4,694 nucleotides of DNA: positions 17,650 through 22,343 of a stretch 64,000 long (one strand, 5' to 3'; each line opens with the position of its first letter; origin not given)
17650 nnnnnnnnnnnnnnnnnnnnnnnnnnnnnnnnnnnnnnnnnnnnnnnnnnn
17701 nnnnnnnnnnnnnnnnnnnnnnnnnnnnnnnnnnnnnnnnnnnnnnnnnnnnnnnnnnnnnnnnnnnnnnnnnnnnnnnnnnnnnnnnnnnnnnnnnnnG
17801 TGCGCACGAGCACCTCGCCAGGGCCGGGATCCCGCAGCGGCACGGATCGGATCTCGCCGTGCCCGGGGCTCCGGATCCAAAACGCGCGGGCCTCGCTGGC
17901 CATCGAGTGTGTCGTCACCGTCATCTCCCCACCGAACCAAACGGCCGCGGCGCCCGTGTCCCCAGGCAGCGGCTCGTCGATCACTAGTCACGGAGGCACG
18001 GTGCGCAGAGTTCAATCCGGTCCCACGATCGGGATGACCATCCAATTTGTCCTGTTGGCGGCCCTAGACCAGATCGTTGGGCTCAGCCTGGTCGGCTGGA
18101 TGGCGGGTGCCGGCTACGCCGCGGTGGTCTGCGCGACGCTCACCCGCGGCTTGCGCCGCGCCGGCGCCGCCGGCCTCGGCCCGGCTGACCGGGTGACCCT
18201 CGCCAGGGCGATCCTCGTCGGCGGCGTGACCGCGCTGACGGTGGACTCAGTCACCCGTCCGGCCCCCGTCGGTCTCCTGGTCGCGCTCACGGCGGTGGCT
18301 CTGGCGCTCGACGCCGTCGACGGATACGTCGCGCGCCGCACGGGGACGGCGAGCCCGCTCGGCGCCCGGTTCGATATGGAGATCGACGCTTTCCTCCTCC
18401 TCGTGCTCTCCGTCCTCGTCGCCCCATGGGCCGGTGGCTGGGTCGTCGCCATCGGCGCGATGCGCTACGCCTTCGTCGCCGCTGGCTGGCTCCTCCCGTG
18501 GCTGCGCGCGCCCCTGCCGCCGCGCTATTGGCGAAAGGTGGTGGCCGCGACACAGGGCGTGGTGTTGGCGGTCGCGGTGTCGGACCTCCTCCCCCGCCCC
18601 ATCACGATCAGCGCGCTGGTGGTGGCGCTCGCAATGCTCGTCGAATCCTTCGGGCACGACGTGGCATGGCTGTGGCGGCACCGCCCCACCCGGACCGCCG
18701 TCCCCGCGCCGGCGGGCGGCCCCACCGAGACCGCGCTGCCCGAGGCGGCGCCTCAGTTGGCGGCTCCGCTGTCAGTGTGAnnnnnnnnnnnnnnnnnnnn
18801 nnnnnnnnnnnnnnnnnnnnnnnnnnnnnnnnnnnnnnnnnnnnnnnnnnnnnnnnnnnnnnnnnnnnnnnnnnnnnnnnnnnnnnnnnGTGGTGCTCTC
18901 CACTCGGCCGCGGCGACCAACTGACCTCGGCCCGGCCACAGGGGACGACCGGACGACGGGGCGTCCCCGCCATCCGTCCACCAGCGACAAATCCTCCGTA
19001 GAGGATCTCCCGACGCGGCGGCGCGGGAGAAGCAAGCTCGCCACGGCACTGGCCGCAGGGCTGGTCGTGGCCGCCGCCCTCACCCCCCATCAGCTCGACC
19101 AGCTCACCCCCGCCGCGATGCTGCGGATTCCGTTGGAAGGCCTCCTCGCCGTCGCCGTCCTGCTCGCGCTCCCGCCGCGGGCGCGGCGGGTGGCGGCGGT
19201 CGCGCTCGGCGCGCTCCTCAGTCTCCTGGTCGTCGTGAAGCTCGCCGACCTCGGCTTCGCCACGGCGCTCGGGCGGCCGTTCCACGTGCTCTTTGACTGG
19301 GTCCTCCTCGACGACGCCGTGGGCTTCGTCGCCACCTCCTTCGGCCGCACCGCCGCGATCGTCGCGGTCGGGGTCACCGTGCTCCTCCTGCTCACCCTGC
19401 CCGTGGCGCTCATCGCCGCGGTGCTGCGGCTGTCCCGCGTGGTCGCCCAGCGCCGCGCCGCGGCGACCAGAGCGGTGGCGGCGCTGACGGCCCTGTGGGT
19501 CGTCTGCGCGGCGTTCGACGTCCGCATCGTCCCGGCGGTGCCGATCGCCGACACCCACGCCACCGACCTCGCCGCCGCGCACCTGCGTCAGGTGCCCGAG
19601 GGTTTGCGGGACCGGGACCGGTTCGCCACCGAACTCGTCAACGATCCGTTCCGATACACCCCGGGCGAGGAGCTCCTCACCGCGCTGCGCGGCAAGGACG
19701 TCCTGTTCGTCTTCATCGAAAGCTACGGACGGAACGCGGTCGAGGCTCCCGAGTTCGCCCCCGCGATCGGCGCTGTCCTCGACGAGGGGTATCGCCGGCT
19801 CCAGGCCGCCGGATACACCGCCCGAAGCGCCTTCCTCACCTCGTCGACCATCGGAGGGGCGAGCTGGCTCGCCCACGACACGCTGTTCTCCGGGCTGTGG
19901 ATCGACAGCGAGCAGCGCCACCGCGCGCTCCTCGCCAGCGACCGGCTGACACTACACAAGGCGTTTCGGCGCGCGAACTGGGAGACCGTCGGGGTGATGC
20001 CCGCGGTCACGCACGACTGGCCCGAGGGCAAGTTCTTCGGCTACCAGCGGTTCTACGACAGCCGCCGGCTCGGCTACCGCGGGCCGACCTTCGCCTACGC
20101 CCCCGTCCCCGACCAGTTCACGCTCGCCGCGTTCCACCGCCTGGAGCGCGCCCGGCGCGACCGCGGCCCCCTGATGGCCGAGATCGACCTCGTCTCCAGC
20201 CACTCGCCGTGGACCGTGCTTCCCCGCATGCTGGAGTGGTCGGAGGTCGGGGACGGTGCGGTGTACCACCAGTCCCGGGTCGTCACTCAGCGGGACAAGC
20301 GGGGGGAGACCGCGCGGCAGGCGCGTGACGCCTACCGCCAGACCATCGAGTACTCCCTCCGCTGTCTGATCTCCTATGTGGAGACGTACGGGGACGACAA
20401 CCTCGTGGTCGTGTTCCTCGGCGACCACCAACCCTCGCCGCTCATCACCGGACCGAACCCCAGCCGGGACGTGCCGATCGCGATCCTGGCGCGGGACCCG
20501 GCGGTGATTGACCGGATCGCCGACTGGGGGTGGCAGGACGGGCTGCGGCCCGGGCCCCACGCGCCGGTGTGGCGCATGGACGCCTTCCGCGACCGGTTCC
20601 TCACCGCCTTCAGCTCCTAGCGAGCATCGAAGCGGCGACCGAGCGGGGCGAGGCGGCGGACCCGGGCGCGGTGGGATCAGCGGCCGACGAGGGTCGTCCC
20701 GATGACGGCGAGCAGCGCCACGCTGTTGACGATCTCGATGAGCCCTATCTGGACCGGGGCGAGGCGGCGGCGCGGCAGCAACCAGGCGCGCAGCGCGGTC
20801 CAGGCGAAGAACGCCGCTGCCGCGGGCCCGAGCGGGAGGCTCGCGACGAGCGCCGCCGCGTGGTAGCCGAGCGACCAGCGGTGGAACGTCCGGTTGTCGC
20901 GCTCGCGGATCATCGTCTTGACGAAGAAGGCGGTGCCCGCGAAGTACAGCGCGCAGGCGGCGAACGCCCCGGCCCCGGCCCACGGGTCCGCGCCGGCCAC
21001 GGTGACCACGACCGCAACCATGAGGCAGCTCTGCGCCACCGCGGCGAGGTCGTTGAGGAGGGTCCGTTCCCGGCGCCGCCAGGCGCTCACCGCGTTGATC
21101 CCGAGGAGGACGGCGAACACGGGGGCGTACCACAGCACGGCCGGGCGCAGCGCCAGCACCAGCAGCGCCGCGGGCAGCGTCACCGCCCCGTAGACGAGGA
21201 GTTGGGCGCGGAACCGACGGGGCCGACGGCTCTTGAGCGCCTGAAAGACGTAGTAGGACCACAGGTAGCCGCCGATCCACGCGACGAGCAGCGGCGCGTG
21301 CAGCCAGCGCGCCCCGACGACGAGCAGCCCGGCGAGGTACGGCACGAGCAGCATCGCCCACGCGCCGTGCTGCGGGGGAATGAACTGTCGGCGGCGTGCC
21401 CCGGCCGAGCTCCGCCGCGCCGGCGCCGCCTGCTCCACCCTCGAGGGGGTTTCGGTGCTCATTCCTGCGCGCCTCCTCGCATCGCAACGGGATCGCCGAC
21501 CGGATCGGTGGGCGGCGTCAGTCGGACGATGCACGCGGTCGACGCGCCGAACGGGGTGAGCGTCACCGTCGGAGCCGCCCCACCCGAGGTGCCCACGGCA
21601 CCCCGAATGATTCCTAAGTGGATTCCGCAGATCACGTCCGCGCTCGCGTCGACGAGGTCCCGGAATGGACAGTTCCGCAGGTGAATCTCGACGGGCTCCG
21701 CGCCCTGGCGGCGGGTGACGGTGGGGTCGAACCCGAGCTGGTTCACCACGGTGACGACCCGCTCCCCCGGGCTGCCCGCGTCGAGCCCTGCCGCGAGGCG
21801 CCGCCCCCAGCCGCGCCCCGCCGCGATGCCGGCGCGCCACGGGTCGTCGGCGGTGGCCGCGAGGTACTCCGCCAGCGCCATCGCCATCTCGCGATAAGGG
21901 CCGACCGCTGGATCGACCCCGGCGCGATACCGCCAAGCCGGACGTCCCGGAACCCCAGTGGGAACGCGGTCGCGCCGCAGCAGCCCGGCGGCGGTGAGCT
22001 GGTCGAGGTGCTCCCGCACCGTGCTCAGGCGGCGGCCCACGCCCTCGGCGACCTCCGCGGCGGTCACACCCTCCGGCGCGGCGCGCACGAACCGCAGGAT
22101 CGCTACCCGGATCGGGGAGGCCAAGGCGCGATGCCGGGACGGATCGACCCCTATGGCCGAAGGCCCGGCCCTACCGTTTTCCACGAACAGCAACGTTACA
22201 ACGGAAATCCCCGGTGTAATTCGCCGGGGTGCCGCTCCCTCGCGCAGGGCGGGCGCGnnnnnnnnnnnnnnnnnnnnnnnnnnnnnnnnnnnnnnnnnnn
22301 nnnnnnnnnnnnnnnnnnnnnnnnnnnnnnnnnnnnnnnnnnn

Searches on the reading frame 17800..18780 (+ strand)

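Call 56: search_protein_families(library=pfam, proteins=[window:17800-18780:+], max_evalue=0.0001)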
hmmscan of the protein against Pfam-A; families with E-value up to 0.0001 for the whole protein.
window:17800-18780:+ (326 aa): 1 family
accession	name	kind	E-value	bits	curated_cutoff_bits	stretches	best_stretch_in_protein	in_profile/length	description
PF01066.26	CDP-OH_P_transf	-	2.5e-11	44.7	22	1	130-276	5-144/152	CDP-alcohol phosphatidyltransferase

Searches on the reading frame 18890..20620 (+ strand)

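Call 56: search_protein_families(library=pfam, proteins=[window:18890-20620:+], max_evalue=0.0001)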
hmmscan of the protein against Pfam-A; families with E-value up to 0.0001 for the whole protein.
window:18890-20620:+ (576 aa): 1 family
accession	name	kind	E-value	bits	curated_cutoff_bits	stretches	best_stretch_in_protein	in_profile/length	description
PF00884.28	Sulfatase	-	1.6e-05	24.8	25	1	270-516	2-244/301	Sulfatase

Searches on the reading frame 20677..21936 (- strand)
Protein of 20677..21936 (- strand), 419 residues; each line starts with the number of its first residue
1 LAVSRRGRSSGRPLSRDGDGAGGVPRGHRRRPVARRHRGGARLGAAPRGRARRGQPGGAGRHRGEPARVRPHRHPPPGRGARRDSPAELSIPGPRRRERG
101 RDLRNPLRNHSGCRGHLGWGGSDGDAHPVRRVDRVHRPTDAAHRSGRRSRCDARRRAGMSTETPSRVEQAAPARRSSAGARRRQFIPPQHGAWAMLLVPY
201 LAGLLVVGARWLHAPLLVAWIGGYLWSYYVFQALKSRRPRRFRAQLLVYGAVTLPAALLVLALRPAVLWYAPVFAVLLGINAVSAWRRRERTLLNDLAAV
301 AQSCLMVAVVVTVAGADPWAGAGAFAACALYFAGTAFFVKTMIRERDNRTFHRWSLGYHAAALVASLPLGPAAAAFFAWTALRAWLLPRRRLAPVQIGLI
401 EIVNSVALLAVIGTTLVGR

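Call 56: search_protein_families(library=pfam, proteins=[window:20677-21936:-], max_evalue=0.0001)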
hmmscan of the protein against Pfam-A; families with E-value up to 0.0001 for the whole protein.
window:20677-21936:- (419 aa): 1 family
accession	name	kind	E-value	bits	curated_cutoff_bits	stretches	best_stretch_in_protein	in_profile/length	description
PF14256.11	YwiC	-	5.2e-44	150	25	1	186-310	1-125/126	YwiC-like protein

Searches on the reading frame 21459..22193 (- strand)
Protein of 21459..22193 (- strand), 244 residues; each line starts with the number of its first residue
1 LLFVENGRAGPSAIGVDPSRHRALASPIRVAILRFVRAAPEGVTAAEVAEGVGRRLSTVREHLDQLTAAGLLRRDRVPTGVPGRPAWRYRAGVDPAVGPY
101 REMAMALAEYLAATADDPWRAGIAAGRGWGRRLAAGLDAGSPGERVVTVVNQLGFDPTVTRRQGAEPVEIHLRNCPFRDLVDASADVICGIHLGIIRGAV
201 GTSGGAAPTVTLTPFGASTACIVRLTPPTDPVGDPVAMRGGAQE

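Call 56: search_protein_families(library=pfam, proteins=[window:21459-22193:-], max_evalue=0.0001)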
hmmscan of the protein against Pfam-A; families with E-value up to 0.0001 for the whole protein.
window:21459-22193:- (244 aa): 4 families
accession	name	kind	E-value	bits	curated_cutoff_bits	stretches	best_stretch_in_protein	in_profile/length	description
PF12840.13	HTH_20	-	3e-12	46.7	27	1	24-73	1-49/51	Helix-turn-helix domain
PF16365.12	EutK_C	-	4.8e-08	33.3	27.5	1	31-74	3-46/52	Ethanolamine utilization protein EutK C-terminus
PF09339.16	HTH_IclR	-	8.2e-08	32.3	22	1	31-75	7-51/52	IclR helix-turn-helix domain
PF12802.13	MarR_2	-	4.2e-05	24.1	27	1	27-78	5-56/61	MarR family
